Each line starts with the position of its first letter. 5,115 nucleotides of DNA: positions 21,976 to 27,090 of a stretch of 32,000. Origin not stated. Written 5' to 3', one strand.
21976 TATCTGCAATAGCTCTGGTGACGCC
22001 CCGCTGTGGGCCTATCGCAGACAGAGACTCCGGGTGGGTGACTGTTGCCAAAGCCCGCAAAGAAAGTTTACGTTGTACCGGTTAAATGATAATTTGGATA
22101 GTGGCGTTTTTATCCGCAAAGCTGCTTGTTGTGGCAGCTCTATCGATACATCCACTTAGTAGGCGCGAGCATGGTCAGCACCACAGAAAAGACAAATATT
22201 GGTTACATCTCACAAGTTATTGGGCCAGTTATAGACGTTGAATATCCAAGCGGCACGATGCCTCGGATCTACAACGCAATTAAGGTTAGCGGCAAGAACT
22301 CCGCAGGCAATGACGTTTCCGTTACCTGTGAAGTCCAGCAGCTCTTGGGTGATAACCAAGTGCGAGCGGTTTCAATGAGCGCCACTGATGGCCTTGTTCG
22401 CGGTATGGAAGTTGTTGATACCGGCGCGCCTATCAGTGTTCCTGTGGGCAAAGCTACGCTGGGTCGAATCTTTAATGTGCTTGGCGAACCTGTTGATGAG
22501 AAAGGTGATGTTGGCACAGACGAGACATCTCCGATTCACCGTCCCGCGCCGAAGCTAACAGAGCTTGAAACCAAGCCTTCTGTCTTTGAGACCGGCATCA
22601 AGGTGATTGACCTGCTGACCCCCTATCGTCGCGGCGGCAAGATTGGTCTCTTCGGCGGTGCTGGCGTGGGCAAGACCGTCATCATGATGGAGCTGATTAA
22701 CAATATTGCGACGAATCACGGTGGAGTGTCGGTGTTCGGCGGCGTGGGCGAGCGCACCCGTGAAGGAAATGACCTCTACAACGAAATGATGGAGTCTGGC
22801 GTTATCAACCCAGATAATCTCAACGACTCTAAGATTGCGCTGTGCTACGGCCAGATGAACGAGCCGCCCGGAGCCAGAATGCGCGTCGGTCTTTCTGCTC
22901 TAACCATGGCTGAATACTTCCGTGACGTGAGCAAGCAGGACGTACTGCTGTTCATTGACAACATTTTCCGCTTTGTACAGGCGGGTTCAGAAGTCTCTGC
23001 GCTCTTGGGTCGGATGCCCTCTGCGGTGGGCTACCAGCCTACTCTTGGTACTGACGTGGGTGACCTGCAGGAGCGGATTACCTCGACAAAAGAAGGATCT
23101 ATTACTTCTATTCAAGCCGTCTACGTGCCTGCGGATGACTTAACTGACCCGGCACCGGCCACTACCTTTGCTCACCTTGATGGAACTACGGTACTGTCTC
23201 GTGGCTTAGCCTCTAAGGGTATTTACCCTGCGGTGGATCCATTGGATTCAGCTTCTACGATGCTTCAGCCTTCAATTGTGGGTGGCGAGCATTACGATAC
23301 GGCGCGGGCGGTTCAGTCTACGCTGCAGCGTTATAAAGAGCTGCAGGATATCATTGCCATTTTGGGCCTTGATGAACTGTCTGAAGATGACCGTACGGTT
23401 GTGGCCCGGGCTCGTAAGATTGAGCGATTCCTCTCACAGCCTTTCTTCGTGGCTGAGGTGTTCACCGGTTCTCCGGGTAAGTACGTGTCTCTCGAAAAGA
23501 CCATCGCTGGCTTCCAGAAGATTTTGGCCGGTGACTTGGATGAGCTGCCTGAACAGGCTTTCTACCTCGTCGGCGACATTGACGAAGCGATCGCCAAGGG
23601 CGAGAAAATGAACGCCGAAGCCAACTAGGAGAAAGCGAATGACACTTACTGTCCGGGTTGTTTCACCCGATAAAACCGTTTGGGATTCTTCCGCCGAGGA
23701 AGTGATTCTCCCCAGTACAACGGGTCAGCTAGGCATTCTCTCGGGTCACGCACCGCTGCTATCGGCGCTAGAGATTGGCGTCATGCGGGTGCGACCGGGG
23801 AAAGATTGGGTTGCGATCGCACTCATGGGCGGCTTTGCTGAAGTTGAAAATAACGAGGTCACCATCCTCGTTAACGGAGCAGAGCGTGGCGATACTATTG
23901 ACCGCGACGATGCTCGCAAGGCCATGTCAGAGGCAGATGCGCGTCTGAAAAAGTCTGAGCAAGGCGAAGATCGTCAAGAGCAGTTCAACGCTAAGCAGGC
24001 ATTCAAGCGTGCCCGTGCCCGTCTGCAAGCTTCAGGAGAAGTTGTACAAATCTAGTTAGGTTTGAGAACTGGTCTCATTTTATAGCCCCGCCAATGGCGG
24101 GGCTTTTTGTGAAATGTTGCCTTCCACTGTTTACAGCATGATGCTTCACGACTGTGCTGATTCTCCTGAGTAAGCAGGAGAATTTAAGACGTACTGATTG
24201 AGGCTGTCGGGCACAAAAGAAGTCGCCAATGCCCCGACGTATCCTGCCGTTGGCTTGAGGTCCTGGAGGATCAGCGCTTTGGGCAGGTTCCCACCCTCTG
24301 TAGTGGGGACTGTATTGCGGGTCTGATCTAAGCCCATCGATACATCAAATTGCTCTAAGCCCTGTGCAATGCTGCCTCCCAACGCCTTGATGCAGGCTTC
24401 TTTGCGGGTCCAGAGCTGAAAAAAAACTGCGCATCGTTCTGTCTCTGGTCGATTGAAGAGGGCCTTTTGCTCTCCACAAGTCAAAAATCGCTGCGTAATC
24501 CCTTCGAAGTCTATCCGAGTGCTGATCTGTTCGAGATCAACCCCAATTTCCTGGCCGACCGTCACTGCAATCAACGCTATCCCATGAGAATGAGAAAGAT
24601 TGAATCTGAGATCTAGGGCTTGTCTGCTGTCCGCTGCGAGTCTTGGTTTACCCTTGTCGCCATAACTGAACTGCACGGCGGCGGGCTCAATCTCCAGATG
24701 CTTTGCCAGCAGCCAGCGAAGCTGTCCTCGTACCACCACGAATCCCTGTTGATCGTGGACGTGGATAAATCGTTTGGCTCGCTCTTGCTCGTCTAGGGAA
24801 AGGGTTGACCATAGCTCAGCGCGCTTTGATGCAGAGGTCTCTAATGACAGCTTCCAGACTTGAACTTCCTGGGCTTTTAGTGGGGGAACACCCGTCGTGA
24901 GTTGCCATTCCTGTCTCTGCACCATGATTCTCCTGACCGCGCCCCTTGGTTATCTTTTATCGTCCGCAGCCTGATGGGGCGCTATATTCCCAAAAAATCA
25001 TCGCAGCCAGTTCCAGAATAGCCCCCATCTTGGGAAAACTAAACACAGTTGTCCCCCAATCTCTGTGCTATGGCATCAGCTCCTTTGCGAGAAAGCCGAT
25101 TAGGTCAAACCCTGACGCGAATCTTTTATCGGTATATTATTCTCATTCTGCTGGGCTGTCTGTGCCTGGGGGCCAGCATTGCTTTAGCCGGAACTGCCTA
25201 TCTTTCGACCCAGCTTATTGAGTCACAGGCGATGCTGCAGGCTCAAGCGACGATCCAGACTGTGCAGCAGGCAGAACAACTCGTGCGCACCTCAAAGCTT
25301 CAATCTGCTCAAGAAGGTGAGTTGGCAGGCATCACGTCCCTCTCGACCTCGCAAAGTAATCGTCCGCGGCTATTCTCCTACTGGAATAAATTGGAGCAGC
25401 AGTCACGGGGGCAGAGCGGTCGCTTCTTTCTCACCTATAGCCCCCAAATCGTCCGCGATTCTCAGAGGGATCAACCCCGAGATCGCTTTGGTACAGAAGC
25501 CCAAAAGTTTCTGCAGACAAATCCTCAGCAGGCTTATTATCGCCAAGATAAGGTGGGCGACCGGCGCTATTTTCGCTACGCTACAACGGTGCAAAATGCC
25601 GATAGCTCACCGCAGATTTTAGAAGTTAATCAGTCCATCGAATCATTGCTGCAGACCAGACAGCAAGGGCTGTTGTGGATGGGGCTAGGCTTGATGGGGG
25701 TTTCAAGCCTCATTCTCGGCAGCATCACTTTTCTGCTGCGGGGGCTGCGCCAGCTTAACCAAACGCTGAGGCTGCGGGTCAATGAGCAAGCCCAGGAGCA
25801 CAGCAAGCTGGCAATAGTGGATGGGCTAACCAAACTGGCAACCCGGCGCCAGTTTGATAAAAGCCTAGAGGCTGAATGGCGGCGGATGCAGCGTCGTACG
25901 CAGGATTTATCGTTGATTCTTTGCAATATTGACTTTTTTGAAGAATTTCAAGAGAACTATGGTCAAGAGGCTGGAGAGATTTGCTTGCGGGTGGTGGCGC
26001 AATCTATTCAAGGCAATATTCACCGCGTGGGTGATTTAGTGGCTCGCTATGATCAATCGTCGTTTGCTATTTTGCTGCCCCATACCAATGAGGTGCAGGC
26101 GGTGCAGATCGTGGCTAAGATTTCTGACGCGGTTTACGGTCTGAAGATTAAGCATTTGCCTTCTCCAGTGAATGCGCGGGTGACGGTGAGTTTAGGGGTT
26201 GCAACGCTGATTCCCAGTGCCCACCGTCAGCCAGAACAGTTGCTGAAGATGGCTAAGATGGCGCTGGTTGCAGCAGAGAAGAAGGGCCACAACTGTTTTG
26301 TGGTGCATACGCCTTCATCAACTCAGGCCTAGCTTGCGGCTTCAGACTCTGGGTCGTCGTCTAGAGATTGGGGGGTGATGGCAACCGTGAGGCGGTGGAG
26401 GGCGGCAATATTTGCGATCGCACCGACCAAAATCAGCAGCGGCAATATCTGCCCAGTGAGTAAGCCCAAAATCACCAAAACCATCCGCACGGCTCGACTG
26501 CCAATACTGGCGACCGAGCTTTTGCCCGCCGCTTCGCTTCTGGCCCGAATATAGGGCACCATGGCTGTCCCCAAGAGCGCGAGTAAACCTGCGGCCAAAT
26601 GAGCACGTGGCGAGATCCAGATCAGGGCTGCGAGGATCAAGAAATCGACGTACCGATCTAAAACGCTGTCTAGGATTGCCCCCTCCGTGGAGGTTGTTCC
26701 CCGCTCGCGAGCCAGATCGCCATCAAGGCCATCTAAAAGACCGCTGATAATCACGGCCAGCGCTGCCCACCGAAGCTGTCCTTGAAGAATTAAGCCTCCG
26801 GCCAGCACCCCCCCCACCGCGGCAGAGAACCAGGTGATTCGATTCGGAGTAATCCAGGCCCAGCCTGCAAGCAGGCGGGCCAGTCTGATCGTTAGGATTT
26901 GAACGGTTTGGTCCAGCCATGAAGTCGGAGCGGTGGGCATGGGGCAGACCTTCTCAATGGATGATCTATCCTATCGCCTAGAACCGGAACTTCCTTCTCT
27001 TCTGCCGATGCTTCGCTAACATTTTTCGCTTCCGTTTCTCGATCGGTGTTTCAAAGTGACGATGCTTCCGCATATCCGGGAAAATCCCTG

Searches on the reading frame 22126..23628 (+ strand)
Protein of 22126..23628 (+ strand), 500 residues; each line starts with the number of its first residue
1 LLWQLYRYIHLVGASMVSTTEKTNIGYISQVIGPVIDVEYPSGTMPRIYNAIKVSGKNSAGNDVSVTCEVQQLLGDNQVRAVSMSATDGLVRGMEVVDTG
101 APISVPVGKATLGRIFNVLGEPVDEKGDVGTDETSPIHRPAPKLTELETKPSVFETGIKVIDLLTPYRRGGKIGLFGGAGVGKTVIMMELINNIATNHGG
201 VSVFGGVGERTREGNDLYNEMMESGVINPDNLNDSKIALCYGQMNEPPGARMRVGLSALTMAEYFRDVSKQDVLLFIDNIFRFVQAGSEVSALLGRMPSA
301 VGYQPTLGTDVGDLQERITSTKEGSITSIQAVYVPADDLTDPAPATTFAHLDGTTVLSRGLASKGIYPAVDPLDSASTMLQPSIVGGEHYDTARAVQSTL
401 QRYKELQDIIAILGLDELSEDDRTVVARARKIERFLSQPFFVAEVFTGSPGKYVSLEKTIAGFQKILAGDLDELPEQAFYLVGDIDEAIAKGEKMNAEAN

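Call 48: search_protein_families(library=pfam, proteins=[window:22126-23628:+])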
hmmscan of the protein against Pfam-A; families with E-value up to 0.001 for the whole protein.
window:22126-23628:+ (500 aa): 3 families
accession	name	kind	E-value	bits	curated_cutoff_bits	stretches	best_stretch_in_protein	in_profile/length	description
PF00006.31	ATP-synt_ab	-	9.1e-71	238.3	29.5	1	157-377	1-213/213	ATP synthase alpha/beta family, nucleotide-binding domain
PF02874.29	ATP-synt_ab_N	-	2.5e-19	70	20.9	1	28-100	1-69/69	ATP synthase alpha/beta family, beta-barrel domain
PF22919.1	ATP-synt_VA_C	-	9.3e-16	58.2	24.7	1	384-471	7-97/101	C-terminal domain of V and A type ATP synthase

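Call 63: find_homologous_proteins(query=window:22126-23628:+, max_evalue=1e-100)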
Query window:22126-23628:+ (500 aa): 8000 proteins with E <= 1e-100 among 8000 candidates; the best 120 are listed.
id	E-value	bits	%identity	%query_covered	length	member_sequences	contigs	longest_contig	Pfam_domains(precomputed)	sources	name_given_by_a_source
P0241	0.0e+0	1073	-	-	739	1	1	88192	PF06745.20,PF02823.22,PF00401.26,PF02874.30,PF00005.34,PF00006.32,PF22919.2,PF00004.36,PF03193.23,PF01637.25,PF13481.13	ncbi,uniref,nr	ncbi:hypothetical protein C4D60_Mb00t08460 [Musa balbisiana]|uniref:H(+)-transporting two-sector ATP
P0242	0.0e+0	1064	100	97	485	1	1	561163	PF02874.30,PF00006.32,PF22919.2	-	-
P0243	0.0e+0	1062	-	-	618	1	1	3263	PF06745.20,PF02874.30,PF00005.34,PF00006.32,PF22919.2,PF00004.36,PF03193.23,PF01637.25,PF13481.13,PF13191.13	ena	-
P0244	0.0e+0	1043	98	97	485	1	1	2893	PF02874.30,PF00006.32,PF22919.2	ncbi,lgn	ncbi:MAG: F0F1 ATP synthase subunit beta [Thermosynechococcaceae cyanobacterium]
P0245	0.0e+0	1039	97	97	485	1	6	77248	PF02874.30,PF00006.32,PF22919.2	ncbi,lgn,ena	ncbi:MAG: F0F1 ATP synthase subunit beta [Thermosynechococcaceae cyanobacterium]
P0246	0.0e+0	1033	97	97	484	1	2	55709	PF02874.30,PF00006.32,PF22919.2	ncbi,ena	-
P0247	0.0e+0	1030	97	97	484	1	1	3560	PF02874.30,PF00006.32,PF22919.2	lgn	-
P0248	3.5e-293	991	93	97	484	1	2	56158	PF02874.30,PF00006.32,PF22919.2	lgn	-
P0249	1.2e-292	989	93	97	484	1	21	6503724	PF02874.30,PF00006.32,PF22919.2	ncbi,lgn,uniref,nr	ncbi:F0F1 ATP synthase subunit beta [Acaryochloris marina]|uniref:ATP synthase subunit beta n=1 Tax=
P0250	2.2e-292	988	93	97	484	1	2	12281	PF02874.30,PF00006.32,PF22919.2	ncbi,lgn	-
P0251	4.4e-292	987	93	97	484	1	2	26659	PF02874.30,PF00006.32,PF22919.2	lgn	-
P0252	8.6e-292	986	92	97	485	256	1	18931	PF02874.30,PF00006.32,PF22919.2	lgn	-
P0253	1.9e-291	985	92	97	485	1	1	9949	PF02874.30,PF00006.32,PF22919.2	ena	-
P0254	1.9e-291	985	92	97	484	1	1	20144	PF02874.30,PF00006.32,PF22919.2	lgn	-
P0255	2.0e-291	985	92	97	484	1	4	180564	PF02874.30,PF00006.32,PF22919.2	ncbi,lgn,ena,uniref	ncbi:F0F1 ATP synthase subunit beta [Acaryochloris marina NIES-2412]|uniref:F0F1 ATP synthase subuni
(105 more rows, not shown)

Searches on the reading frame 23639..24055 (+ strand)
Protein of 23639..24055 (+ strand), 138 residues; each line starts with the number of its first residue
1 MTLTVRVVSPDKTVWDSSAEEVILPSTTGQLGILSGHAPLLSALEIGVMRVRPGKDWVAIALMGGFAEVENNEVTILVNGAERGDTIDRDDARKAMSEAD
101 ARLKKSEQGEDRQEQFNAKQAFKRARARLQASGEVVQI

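Call 48: search_protein_families(library=pfam, proteins=[window:23639-24055:+])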
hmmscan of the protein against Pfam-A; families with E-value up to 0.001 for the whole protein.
window:23639-24055:+ (138 aa): 2 families
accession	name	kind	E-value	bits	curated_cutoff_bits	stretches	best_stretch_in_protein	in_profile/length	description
PF02823.21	ATP-synt_DE_N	-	1e-28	99.5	27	1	3-81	1-80/80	ATP synthase, Delta/Epsilon chain, beta-sandwich domain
PF00401.25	ATP-synt_DE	-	3.6e-09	37.1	24.6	1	85-133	1-47/47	ATP synthase, Delta/Epsilon chain, long alpha-helix domain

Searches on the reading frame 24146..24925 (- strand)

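Call 48: search_protein_families(library=pfam, proteins=[window:24146-24925:-])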
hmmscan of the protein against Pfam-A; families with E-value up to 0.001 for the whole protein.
window:24146-24925:- (259 aa): 2 families
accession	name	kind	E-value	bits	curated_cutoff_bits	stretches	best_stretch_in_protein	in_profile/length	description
PF01648.25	ACPS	-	1.6e-15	57.5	25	1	127-228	2-105/111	4'-phosphopantetheinyl transferase superfamily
PF22624.1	AASDHPPT_N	-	6.6e-10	39.6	27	1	37-120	12-96/100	4'-phosphopantetheinyl transferase, N-terminal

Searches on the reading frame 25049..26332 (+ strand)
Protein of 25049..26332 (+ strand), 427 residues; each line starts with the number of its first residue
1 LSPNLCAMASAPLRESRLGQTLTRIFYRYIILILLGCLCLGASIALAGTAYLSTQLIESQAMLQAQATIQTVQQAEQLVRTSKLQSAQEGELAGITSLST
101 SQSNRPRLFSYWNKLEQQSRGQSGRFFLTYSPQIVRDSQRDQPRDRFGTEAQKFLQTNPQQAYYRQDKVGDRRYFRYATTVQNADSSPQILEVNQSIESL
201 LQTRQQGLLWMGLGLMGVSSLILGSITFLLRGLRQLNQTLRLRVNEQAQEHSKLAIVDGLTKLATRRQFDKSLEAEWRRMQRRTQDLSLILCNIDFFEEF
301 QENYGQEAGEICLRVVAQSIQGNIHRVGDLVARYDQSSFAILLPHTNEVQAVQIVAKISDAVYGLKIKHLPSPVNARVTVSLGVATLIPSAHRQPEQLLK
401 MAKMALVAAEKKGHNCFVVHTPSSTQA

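Call 48: search_protein_families(library=pfam, proteins=[window:25049-26332:+])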
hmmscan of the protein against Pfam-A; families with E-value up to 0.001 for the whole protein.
window:25049-26332:+ (427 aa): 1 family
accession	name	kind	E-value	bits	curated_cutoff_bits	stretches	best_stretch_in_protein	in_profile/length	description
PF00990.26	GGDEF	-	3.2e-37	128.2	23.8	1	255-415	1-160/161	Diguanylate cyclase, GGDEF domain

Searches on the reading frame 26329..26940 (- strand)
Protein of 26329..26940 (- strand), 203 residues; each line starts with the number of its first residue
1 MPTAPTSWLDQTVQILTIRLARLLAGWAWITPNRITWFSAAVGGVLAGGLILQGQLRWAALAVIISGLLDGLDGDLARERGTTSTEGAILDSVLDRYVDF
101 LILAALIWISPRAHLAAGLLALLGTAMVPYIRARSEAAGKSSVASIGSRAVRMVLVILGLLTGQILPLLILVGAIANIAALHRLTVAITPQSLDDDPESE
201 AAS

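Call 48: search_protein_families(library=pfam, proteins=[window:26329-26940:-])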
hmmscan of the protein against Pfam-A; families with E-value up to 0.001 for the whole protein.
window:26329-26940:- (203 aa): 1 family
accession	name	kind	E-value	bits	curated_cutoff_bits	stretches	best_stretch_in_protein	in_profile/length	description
PF01066.26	CDP-OH_P_transf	-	1.1e-14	55.5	22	1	29-164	1-140/152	CDP-alcohol phosphatidyltransferase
